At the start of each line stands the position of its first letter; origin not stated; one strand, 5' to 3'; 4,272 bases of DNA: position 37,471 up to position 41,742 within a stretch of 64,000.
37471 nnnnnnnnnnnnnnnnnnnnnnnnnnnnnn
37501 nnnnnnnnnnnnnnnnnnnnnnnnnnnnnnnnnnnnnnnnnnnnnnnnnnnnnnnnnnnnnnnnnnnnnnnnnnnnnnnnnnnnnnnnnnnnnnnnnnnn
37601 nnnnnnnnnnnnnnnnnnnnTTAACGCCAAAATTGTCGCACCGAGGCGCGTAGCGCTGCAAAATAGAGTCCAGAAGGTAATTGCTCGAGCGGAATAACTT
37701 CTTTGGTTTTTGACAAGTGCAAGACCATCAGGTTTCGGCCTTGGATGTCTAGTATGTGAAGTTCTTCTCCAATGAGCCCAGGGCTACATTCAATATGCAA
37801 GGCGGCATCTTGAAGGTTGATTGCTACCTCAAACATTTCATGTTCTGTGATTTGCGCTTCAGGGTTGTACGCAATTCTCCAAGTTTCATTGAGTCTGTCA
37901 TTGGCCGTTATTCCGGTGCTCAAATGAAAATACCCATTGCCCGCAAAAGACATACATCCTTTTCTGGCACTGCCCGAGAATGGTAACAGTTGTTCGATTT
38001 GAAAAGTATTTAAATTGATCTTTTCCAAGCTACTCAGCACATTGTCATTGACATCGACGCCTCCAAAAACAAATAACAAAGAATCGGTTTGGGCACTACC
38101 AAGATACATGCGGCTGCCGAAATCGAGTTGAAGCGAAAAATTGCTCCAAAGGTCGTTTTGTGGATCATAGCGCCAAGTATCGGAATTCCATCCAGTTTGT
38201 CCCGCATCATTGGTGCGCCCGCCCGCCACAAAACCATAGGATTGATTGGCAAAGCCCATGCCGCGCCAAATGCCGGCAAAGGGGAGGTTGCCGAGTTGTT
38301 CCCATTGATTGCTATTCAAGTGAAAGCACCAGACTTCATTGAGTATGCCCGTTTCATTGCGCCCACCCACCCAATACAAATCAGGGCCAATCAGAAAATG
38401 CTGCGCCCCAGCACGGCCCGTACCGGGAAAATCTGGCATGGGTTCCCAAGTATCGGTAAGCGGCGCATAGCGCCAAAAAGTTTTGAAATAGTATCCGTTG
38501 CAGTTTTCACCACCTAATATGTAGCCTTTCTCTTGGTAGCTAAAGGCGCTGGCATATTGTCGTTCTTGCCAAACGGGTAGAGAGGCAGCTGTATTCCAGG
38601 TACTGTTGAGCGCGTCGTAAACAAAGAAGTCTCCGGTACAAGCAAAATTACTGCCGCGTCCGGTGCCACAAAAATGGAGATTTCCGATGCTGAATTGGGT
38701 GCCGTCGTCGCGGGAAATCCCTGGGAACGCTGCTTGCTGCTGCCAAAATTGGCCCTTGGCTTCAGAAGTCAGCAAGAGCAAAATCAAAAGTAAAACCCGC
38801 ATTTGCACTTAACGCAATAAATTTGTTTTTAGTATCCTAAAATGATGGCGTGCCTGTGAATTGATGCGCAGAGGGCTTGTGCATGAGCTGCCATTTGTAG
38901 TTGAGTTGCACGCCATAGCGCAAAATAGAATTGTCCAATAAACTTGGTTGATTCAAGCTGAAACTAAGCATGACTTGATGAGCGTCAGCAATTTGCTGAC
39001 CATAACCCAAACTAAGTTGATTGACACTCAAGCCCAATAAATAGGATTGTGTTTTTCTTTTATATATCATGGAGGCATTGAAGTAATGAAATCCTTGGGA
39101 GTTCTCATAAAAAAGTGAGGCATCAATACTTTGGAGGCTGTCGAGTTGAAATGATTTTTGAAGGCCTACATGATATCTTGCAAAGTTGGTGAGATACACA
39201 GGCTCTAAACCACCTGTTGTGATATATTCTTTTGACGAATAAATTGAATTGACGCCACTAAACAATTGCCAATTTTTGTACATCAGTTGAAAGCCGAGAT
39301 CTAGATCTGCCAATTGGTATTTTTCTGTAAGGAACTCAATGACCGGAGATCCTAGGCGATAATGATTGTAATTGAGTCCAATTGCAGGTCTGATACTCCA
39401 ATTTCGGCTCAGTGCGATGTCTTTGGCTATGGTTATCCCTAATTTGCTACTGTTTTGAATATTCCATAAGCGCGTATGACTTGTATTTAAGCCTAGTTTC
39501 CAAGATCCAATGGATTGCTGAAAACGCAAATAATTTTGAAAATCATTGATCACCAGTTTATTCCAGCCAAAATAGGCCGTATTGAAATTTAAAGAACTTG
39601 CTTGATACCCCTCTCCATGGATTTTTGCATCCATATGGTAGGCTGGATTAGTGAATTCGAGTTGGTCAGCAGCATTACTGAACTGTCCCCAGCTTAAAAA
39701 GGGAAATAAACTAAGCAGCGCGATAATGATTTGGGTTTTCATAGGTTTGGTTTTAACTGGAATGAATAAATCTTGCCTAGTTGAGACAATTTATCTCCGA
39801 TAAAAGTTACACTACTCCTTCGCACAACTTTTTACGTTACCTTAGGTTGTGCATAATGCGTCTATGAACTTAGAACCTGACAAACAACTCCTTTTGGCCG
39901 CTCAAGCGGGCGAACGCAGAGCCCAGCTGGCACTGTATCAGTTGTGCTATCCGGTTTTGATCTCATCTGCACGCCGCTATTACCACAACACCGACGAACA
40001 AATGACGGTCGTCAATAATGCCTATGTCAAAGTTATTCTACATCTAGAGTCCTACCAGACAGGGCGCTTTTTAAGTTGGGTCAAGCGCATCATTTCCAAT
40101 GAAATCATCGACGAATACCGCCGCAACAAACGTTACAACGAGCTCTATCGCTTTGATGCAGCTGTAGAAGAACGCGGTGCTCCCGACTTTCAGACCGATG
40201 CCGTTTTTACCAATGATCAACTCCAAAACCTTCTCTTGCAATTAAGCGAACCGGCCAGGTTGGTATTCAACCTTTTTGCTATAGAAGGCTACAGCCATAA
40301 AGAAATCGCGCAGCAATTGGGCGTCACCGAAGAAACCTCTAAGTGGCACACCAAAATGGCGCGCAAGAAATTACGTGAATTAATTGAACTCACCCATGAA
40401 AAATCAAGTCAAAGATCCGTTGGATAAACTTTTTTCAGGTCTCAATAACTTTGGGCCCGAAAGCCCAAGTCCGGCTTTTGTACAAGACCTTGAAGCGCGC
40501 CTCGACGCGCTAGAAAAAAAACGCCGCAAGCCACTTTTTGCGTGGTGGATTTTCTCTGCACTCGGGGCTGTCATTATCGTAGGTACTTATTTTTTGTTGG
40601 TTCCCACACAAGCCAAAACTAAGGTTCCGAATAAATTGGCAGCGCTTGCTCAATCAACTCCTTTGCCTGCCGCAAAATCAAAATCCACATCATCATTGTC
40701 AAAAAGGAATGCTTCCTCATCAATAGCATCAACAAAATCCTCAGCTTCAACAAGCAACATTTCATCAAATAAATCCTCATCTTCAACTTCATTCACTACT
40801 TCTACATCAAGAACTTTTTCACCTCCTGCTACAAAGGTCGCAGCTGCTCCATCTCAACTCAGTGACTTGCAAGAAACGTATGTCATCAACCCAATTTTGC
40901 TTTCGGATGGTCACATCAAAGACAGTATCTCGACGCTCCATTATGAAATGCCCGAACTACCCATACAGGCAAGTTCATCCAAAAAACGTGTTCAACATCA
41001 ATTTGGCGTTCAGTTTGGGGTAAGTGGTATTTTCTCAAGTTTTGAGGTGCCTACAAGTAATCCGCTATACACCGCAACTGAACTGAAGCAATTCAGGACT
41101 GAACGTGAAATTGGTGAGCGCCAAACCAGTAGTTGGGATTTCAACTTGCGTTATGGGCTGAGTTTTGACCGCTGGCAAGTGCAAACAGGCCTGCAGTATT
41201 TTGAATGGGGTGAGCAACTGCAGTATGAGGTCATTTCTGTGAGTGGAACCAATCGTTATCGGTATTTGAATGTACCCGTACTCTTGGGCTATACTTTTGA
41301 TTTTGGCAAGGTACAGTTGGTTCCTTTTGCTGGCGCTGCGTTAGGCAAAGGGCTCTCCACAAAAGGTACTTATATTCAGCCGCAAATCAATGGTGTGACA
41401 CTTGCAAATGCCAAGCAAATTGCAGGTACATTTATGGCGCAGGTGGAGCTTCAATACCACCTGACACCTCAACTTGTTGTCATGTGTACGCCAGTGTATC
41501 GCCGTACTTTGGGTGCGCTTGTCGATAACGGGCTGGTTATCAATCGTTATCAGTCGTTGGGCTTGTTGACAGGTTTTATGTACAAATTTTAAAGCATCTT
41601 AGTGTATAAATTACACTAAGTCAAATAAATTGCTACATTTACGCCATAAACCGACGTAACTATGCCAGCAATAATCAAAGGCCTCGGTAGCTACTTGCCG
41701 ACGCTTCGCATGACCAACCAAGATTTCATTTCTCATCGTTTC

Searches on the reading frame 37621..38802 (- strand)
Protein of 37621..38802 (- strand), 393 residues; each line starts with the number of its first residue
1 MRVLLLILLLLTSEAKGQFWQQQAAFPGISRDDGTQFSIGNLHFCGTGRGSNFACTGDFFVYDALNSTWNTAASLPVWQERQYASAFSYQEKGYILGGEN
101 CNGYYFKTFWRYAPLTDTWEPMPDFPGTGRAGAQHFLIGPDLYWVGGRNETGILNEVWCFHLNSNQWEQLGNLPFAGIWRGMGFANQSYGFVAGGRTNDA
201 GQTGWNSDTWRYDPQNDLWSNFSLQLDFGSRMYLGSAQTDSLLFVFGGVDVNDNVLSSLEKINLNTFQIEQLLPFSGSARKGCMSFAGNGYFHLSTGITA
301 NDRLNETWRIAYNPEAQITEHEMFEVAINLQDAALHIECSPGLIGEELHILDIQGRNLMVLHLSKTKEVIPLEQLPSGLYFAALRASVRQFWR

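Call 69: search_protein_families(library=pfam, proteins=[window:37621-38802:-], max_evalue=0.001)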
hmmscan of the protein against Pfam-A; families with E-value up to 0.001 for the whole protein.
window:37621-38802:- (393 aa): 9 families
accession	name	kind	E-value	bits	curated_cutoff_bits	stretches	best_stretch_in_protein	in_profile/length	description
PF13418.12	Kelch_4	-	1.2e-22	80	21.6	2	136-174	8-48/49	Galactose oxidase, central domain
PF01344.31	Kelch_1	-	1.6e-22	79.1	20.1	1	137-174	9-46/46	Kelch motif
PF24681.1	Kelch_KLHDC2_KLHL20_DRC7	-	2e-21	76.8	50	2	45-224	13-196/221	KLHDC2/KLHL20/DRC7 Kelch-repeats domain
PF13964.12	Kelch_6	-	4.5e-21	74.5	25.3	2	81-130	2-50/50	Kelch motif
PF24981.1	Beta-prop_ATRN-LZTR1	-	1e-14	54.9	50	1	56-265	14-236/289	Attractin/LZTR1 beta-propeller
PF13415.12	Kelch_3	-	1.8e-13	50.7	22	0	143-174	5-37/48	Galactose oxidase, central domain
PF24996.1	NANM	-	2.1e-10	40.5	45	0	13-102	36-128/350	N-acetylneuraminate epimerase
PF25210.1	Kelch_FKB95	-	3.1e-08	34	70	0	52-124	53-125/268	FKB95, Kelch-repeats domain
PF07646.21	Kelch_2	-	2.4e-06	27.7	21.3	0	141-174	13-48/48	Kelch motif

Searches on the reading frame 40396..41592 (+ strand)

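Call 69: search_protein_families(library=pfam, proteins=[window:40396-41592:+], max_evalue=0.001)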
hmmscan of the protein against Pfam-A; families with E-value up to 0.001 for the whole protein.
window:40396-41592:+ (398 aa): 1 family
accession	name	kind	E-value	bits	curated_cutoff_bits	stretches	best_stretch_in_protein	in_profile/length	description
PF13505.12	OMP_b-brl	-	1.4e-05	25.8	28.7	1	232-362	42-146/175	Outer membrane protein beta-barrel domain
